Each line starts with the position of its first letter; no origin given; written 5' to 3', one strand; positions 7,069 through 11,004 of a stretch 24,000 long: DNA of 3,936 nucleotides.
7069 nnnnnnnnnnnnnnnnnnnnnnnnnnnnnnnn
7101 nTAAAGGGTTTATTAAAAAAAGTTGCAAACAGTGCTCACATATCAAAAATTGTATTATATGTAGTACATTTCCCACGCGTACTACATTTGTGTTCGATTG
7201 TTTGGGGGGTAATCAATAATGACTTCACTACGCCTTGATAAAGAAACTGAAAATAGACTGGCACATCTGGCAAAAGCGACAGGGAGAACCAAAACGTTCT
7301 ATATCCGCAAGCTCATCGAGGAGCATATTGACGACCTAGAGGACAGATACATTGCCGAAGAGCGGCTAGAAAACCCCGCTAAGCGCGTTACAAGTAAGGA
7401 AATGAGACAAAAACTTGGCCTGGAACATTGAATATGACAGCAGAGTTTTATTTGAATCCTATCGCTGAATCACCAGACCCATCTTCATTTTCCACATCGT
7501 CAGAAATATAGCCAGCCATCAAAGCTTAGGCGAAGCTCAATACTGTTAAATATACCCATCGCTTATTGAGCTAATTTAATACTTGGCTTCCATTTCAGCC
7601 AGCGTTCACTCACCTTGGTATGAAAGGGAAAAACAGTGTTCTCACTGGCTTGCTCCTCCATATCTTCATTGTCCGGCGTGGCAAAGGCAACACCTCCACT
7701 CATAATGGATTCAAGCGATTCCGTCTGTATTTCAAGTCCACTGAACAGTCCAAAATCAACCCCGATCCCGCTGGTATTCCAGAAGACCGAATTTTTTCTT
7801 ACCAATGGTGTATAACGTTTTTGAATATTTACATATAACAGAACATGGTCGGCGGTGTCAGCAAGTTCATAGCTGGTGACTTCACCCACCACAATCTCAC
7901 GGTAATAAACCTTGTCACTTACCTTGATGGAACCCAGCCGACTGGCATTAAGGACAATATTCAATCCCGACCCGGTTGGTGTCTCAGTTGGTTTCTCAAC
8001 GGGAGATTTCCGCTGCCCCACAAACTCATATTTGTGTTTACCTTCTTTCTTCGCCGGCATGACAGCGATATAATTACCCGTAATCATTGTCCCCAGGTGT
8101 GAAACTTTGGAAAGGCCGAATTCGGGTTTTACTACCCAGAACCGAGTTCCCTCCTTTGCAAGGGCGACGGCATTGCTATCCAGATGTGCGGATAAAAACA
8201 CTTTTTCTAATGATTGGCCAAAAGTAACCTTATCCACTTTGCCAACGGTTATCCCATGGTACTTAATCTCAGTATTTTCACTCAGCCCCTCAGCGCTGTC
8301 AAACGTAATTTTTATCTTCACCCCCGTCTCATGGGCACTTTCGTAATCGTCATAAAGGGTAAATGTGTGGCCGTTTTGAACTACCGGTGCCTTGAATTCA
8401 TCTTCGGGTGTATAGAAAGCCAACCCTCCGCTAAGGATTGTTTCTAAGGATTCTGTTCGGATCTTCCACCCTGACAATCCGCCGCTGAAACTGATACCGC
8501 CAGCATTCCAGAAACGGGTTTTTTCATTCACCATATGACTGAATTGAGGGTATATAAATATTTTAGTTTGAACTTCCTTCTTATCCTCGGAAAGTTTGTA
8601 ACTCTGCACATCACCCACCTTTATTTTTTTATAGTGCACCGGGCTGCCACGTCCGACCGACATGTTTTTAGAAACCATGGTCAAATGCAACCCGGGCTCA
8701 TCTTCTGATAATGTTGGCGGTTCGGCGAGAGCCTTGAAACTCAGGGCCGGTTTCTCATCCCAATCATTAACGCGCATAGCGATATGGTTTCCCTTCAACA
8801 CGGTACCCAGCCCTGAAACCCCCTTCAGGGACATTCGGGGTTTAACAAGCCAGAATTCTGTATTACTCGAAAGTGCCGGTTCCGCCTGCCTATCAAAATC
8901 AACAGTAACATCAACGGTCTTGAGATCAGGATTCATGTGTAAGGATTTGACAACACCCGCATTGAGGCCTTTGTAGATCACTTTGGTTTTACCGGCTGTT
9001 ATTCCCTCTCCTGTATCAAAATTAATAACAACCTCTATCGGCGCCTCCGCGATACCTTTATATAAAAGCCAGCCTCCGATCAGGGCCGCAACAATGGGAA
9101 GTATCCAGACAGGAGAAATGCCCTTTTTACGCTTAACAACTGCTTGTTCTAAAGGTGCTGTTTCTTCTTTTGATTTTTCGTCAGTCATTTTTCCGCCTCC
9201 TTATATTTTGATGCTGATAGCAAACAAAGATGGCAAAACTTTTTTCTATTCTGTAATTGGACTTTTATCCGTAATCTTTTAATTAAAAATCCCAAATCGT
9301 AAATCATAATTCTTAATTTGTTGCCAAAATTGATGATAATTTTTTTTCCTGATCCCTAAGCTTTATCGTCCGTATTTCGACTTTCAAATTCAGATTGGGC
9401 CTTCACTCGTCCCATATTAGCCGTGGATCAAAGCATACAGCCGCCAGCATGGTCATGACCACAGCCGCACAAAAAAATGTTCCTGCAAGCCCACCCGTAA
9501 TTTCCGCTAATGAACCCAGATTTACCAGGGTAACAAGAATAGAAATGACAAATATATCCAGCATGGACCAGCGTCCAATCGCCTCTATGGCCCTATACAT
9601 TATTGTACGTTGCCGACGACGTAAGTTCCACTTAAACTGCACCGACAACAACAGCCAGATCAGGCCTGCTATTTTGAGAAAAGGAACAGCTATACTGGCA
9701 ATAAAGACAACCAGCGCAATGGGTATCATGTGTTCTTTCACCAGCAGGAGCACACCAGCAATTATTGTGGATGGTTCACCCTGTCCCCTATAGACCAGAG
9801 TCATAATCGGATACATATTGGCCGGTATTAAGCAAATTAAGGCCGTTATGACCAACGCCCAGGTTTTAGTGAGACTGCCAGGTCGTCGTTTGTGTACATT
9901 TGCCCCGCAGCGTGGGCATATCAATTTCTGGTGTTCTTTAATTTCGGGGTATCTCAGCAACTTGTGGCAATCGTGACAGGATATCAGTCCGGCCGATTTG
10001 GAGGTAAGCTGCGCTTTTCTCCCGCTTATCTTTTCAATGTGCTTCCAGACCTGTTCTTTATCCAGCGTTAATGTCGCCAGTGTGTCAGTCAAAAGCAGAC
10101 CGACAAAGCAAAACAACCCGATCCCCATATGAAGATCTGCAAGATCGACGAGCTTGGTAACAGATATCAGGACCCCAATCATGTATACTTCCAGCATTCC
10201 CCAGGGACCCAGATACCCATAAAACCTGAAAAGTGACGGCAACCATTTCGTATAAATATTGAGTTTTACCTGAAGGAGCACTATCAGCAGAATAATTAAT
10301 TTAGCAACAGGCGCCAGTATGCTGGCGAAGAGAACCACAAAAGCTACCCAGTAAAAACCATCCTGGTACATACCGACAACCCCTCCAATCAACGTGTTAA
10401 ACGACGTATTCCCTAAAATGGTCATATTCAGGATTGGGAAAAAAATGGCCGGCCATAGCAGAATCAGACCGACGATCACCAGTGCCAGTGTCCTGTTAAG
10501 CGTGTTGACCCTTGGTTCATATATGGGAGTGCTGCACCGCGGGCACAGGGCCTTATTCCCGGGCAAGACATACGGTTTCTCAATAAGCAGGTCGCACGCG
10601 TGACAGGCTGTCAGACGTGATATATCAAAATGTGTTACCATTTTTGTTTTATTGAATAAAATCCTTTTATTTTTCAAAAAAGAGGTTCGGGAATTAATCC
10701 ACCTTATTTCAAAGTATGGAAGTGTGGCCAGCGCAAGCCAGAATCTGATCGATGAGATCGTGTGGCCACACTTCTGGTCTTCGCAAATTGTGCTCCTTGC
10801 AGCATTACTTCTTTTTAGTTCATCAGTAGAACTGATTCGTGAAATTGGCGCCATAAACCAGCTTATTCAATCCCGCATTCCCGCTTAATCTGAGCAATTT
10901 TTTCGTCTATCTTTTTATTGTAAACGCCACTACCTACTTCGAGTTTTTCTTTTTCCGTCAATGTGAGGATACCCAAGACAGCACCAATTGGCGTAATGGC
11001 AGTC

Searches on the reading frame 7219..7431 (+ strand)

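Call 14: search_protein_families(library=pfam, proteins=[window:7219-7431:+], max_evalue=0.001)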
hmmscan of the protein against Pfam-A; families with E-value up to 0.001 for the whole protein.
window:7219-7431:+ (70 aa): 3 families
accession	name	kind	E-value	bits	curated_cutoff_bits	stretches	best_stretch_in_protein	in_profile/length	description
PF05509.17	TraY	-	4.8e-08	33.4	21.3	1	4-45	3-44/49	TraY domain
PF19807.5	DUF6290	-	8.4e-06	26.3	27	1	2-60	4-66/72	Family of unknown function (DUF6290)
PF01402.27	RHH_1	-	0.00043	20.6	20.5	1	2-38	2-38/39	Ribbon-helix-helix protein, copG family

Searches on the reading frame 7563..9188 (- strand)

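Call 14: search_protein_families(library=pfam, proteins=[window:7563-9188:-], max_evalue=0.001)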
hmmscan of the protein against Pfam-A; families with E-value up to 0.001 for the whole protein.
window:7563-9188:- (541 aa): 1 family
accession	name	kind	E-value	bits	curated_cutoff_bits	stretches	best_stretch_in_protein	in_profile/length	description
PF02470.25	MlaD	-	4.7e-44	149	25.1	4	289-378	2-80/81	MlaD protein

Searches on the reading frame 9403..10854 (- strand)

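Call 14: search_protein_families(library=pfam, proteins=[window:9403-10854:-], max_evalue=0.001)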
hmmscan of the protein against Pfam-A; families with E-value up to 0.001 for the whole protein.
window:9403-10854:- (483 aa): 1 family
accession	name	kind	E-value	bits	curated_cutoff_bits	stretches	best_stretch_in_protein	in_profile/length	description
PF04403.18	PqiA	-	2.7e-97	323.4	23.8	2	328-483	1-154/156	Paraquat-inducible protein A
